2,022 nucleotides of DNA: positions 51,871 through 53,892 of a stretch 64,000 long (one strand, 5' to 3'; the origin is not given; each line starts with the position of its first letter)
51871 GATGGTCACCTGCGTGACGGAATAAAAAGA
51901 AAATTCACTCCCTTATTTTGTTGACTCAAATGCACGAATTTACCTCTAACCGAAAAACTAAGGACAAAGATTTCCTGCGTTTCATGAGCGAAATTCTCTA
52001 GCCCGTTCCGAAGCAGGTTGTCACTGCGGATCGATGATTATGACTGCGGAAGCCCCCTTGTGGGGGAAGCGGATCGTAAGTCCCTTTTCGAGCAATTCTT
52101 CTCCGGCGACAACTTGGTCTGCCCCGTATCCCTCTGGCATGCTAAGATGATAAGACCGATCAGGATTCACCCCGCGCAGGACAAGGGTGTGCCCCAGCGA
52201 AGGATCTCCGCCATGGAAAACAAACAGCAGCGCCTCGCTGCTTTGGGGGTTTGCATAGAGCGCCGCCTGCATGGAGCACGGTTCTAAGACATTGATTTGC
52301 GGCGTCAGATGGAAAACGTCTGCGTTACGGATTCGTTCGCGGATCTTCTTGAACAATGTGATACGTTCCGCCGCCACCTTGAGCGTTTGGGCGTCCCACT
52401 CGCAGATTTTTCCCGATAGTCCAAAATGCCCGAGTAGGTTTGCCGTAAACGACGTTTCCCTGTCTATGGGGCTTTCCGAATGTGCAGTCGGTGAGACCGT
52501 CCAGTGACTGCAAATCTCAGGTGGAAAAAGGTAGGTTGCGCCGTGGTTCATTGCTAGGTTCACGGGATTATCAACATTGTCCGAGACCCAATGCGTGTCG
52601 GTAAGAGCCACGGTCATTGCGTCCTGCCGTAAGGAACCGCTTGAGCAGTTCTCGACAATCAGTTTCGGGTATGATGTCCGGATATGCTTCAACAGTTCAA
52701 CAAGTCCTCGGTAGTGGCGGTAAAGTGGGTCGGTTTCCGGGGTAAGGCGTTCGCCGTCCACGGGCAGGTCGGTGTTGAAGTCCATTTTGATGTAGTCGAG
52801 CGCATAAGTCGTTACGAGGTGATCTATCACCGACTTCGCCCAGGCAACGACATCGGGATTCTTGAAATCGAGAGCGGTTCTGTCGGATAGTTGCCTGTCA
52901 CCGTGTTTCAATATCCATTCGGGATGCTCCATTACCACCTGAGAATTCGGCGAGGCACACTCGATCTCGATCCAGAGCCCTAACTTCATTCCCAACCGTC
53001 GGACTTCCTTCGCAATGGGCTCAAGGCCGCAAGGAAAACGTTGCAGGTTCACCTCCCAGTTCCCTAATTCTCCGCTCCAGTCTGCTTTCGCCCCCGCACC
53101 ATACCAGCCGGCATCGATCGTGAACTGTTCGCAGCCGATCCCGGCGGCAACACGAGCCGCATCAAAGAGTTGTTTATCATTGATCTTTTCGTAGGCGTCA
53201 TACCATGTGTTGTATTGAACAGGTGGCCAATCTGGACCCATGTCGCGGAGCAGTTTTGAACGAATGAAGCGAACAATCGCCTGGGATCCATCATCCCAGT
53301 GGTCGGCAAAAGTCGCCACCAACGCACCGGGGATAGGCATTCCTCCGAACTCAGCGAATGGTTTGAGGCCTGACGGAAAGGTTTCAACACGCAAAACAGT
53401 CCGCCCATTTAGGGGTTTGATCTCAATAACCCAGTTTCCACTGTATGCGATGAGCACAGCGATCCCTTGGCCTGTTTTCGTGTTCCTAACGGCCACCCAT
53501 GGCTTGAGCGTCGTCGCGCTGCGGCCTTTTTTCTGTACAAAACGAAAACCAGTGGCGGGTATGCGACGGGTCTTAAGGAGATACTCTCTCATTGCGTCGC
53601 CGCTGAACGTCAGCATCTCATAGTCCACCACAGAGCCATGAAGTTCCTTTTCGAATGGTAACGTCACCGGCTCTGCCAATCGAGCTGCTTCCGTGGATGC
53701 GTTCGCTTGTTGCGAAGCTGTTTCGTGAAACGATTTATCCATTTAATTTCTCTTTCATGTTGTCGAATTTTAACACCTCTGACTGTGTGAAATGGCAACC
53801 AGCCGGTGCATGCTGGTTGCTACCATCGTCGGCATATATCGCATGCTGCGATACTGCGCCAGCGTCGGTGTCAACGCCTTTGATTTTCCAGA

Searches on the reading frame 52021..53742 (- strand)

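Call 76: search_protein_families(library=pfam, proteins=[window:52021-53742:-], max_evalue=0.001)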
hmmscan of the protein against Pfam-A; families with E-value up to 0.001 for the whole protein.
window:52021-53742:- (573 aa): 5 families
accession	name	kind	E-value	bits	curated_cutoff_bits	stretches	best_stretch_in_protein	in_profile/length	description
PF02065.24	Melibiase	-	1.7e-56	192.1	27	1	142-471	8-344/347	Melibiase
PF16875.11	Glyco_hydro_36N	-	1.6e-06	28.2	27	1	40-109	157-230/253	Glycosyl hydrolase family 36 N-terminal domain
PF16874.11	Glyco_hydro_36C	-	1.1e-05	26.2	27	1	493-569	3-76/77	Glycosyl hydrolase family 36 C-terminal domain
PF01055.32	Glyco_hydro_31_2nd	-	2.6e-05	24.2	23.5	1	181-334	17-167/328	Glycosyl hydrolases family 31 TIM-barrel domain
PF02638.21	GHL10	-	7.4e-05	22.4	27.9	1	242-344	74-183/311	Glycosyl hydrolase-like 10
